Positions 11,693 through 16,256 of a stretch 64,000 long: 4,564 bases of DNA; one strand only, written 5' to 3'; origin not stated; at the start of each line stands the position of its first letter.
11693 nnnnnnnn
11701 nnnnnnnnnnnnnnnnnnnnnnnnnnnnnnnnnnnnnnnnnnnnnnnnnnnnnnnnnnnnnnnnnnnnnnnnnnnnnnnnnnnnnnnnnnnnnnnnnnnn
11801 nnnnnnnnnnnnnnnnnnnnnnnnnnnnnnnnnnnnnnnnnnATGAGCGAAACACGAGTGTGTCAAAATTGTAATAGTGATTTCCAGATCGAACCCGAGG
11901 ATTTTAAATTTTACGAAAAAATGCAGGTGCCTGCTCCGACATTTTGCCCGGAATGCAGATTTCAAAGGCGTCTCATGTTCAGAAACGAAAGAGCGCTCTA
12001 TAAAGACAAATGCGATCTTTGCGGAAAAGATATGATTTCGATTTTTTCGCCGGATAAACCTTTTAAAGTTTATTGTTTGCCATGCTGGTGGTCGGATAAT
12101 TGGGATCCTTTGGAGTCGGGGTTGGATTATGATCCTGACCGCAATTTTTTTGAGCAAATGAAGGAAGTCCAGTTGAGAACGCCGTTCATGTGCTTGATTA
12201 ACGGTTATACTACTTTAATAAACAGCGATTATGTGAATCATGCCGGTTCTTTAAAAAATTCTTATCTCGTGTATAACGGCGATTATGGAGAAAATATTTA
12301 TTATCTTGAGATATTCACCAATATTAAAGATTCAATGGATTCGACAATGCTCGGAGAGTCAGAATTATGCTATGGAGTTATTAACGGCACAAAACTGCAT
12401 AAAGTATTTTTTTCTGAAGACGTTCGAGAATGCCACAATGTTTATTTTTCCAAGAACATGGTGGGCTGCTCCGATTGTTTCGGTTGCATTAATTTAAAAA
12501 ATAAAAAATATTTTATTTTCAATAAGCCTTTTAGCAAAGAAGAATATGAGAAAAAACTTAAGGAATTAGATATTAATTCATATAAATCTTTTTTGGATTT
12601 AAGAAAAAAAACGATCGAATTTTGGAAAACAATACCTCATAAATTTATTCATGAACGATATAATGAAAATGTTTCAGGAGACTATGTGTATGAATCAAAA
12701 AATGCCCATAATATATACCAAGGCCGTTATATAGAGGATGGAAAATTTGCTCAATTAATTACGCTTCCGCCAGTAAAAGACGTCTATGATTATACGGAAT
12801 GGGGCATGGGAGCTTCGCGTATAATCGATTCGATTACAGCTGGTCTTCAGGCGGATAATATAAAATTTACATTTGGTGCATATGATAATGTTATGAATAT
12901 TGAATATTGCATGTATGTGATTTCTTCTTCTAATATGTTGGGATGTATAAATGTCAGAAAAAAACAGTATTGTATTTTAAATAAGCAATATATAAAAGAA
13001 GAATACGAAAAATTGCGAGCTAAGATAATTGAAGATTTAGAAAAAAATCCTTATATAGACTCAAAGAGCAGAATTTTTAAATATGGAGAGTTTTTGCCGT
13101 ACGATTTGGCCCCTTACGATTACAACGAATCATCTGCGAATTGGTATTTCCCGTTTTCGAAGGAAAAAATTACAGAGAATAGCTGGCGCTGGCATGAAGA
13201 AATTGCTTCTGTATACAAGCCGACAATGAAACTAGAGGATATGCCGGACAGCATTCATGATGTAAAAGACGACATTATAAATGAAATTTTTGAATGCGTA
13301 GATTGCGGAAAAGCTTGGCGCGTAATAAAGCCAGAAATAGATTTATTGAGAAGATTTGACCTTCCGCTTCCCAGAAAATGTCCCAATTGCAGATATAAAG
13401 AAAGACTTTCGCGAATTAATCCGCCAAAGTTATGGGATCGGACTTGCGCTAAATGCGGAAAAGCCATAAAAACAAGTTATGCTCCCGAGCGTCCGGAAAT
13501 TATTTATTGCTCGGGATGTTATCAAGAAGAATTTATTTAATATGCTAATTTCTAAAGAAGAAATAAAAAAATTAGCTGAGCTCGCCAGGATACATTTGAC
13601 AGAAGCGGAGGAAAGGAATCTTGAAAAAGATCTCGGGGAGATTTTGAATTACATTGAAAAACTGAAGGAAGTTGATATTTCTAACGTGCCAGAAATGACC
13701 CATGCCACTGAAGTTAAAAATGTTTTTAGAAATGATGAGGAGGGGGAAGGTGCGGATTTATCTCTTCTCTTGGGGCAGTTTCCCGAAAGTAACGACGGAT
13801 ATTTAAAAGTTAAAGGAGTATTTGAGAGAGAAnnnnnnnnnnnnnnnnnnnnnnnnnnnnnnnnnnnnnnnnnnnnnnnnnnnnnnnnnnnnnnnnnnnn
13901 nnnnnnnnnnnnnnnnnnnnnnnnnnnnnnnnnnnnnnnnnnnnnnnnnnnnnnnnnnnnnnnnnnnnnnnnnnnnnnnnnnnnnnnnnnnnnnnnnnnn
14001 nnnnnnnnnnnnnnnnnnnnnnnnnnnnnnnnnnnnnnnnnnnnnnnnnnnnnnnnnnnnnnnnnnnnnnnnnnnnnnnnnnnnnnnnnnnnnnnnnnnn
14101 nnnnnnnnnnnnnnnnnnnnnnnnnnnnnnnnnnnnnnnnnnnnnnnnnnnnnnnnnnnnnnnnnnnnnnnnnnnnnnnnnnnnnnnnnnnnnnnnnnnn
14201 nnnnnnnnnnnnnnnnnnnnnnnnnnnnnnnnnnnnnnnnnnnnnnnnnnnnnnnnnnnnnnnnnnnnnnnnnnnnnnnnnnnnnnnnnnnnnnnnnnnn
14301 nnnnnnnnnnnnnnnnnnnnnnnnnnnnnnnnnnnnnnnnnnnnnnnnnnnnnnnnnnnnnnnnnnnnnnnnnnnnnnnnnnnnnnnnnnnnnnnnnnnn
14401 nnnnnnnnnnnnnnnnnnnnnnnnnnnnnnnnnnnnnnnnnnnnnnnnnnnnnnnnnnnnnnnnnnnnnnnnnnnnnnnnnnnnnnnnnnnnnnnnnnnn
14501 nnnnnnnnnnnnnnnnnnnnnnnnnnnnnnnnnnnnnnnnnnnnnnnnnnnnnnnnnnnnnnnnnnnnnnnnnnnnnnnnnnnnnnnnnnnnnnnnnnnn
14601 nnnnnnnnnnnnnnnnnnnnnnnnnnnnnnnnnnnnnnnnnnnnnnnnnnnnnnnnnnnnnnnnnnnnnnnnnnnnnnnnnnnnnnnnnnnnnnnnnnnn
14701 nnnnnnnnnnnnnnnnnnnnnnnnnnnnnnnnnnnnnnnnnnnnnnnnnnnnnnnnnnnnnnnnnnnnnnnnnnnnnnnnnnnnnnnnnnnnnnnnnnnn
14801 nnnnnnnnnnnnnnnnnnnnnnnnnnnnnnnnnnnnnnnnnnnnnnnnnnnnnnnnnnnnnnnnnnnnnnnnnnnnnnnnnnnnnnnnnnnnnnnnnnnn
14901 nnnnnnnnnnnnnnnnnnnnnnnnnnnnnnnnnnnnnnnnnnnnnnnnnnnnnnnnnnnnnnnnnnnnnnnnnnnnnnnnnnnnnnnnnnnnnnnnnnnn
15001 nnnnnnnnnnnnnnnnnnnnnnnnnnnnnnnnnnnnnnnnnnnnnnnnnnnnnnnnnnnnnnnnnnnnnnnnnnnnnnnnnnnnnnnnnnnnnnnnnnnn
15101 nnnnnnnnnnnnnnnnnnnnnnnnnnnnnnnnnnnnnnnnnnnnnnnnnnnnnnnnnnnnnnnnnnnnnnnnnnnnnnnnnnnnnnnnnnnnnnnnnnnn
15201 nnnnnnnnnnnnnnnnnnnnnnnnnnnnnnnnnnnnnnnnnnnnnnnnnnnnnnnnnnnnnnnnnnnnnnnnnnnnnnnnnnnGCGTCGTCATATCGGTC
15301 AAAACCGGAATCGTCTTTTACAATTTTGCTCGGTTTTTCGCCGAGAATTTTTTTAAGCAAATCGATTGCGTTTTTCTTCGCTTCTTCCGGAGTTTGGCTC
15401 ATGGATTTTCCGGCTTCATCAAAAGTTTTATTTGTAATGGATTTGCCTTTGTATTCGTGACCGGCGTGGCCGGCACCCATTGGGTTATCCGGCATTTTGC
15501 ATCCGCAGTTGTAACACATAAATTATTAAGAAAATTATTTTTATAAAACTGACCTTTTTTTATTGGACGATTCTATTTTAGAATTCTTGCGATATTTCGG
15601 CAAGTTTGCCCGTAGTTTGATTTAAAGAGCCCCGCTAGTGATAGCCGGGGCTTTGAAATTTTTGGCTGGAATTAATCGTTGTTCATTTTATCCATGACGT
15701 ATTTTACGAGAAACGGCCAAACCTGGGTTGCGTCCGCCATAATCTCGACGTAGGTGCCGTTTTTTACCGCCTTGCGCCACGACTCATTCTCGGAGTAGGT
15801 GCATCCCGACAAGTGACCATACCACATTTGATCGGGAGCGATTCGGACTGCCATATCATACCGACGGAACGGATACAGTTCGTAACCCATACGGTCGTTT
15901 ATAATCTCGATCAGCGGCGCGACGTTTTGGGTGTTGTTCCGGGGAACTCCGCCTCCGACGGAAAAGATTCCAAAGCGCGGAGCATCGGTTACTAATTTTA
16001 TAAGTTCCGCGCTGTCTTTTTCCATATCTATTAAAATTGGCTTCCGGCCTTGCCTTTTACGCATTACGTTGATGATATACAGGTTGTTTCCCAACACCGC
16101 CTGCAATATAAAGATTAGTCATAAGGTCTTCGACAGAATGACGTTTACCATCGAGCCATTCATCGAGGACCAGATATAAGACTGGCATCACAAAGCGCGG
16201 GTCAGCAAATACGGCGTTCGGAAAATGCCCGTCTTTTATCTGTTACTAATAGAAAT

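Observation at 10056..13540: Tandem paralogous ~590 aa cysteine-rich proteins with zinc-ribbon caps and internal duplication, family not recognised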

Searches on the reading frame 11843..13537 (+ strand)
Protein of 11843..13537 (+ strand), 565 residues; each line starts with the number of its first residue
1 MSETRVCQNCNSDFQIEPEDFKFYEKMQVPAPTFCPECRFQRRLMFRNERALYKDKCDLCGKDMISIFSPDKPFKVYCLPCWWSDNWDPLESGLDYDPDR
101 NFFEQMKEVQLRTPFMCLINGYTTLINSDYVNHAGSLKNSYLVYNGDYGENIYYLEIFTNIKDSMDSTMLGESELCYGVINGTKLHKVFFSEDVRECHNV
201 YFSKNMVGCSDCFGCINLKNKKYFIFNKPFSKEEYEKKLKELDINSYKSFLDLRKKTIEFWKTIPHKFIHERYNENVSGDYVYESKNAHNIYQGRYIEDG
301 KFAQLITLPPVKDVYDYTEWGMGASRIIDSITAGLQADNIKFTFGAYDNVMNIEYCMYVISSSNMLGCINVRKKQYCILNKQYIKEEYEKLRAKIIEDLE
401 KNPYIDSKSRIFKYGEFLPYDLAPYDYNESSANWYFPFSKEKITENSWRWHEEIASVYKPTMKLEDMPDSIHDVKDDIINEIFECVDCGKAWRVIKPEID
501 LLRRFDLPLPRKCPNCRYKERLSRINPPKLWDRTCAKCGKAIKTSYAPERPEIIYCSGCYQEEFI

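Call 3: search_protein_families(library=pfam, proteins=[window:11843-13537:+], max_evalue=1)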
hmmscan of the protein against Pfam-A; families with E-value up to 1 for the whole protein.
window:11843-13537:+ (565 aa): 6 families
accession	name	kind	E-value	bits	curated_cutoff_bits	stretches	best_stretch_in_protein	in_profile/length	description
PF23477.1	zf_Tbcl_2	-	1.9e-06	27.9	27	2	532-562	5-35/37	Probable treble clef zinc finger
PF14863.12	Alkyl_sulf_dimr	-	0.031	15.1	26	1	263-351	10-96/139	Alkyl sulfatase dimerisation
PF00412.28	LIM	-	0.052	14.2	22.9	1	534-564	28-58/58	LIM domain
PF17207.9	MCM_OB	-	0.058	13.6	24.8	1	471-521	23-64/126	MCM OB domain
PF08271.17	Zn_Ribbon_TF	-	0.096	12.7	29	1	512-552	2-39/43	TFIIB zinc-binding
PF09723.15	Zn_ribbon_8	-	0.44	11.1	34.4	0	7-39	8-33/41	Zinc ribbon domain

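Call 4: search_protein_families(library=ncbifam, proteins=[window:11843-13537:+], max_evalue=1)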
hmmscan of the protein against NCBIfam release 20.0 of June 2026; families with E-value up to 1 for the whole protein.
window:11843-13537:+ (565 aa): 4 families
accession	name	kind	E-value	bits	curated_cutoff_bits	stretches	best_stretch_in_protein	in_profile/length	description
TIGR04272.1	cxxc_cxxc_Mbark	domain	0.00011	21.9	36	2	532-562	5-35/37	CxxC-x17-CxxC domain-containing protein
TIGR04471.1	rSAM_mob_pairA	equivalog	0.0082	15.6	355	1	206-292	17-101/220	radical SAM mobile pair protein A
NF052237.1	biotin_BsaP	equivalog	0.11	12.5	39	1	7-59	2-51/53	biotin synthase auxiliary protein BsaP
NF040949.1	minchrom_main_MCM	domain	0.16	10.1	940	0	6-55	134-181/682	minichromosome maintenance protein MCM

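Call 11: search_protein_families(library=phrogs, proteins=[window:11843-13537:+], max_evalue=0.1)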
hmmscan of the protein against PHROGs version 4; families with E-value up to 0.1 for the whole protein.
window:11843-13537:+ (565 aa): 1 family
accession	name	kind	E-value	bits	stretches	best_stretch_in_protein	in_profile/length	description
phrog_19159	-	unknown function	0.036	15.3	0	370-391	19-40/88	-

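Call 12: search_protein_families(library=padloc, proteins=[window:11843-13537:+], max_evalue=0.1)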
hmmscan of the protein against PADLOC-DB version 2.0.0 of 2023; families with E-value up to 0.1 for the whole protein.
window:11843-13537:+ (565 aa): 0 families

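Call 54: list_cluster_members(proteins=[P0032, P0017, P0029, P0050, window:10056-11843:+, window:11843-13537:+])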
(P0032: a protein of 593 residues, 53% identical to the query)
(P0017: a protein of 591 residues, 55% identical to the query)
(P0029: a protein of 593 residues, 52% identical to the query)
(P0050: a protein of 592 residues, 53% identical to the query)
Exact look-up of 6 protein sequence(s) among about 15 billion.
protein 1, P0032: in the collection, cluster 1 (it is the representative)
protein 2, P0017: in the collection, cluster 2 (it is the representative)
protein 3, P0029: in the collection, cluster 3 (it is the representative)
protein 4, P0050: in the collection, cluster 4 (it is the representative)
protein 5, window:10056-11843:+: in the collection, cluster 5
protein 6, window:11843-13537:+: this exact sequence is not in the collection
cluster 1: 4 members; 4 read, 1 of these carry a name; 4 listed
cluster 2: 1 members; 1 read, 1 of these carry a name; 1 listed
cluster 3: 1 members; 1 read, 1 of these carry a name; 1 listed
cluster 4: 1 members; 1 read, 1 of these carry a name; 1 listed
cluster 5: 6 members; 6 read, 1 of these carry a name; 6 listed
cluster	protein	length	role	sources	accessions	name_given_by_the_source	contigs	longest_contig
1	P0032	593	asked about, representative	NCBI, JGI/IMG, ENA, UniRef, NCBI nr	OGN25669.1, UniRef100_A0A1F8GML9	MAG: hypothetical protein A2925_02380 [Candidatus Yanofskybacteria bacterium ... | Uncharacterized protein n=1 Tax=Candidatus Yanofskybacteria bacterium ...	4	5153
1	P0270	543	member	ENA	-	-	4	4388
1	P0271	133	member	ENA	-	-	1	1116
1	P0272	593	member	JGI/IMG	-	-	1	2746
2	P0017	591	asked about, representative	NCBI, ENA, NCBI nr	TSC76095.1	MAG: Uncharacterized protein G01um101433_825 [Parcubacteria group bacterium Gr01-1014_33]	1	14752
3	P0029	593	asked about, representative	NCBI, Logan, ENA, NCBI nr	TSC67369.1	MAG: Uncharacterized protein G01um101466_722 [Parcubacteria group bacterium Gr01-1014_66]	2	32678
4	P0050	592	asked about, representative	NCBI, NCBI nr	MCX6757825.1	MAG: hypothetical protein NTZ44_03030 [Candidatus Nomurabacteria bacterium] | hypothetical protein [Candidatus Nomurabacteria bacterium]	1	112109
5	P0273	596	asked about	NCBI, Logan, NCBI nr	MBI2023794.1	hypothetical protein HYT00_00110 [Candidatus Giovannonibacteria bacterium] | hypothetical protein [Candidatus Giovannonibacteria bacterium]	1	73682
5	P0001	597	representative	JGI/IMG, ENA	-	-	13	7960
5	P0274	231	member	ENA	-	-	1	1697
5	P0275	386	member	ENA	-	-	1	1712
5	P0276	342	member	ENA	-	-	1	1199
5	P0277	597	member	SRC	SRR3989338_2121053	-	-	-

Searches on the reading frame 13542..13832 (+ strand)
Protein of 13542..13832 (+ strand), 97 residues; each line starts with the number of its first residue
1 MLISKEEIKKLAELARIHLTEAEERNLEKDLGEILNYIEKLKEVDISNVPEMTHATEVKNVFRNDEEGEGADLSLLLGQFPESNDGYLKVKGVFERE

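Call 93: search_protein_families(library=pfam, proteins=[window:13542-13832:+], max_evalue=0.01)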
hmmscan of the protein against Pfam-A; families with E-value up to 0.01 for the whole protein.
window:13542-13832:+ (97 aa): 2 families
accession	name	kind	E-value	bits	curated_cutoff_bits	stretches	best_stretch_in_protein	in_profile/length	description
PF02686.20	GatC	-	2.6e-17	63.2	23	1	19-90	1-66/66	Glu-tRNAGln amidotransferase C subunit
PF20977.2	GatF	-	0.00037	21.1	33.4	1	3-51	38-86/150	Glutamyl-tRNA(Gln) amidotransferase subunit F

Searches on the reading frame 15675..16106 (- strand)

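Call 93: search_protein_families(library=pfam, proteins=[window:15675-16106:-], max_evalue=0.01)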
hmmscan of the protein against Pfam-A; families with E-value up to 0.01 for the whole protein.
window:15675-16106:- (144 aa): 1 family
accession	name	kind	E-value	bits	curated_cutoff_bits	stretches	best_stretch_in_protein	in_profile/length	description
PF01916.23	DS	-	6.3e-23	81.9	27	1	6-136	174-287/288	Deoxyhypusine synthase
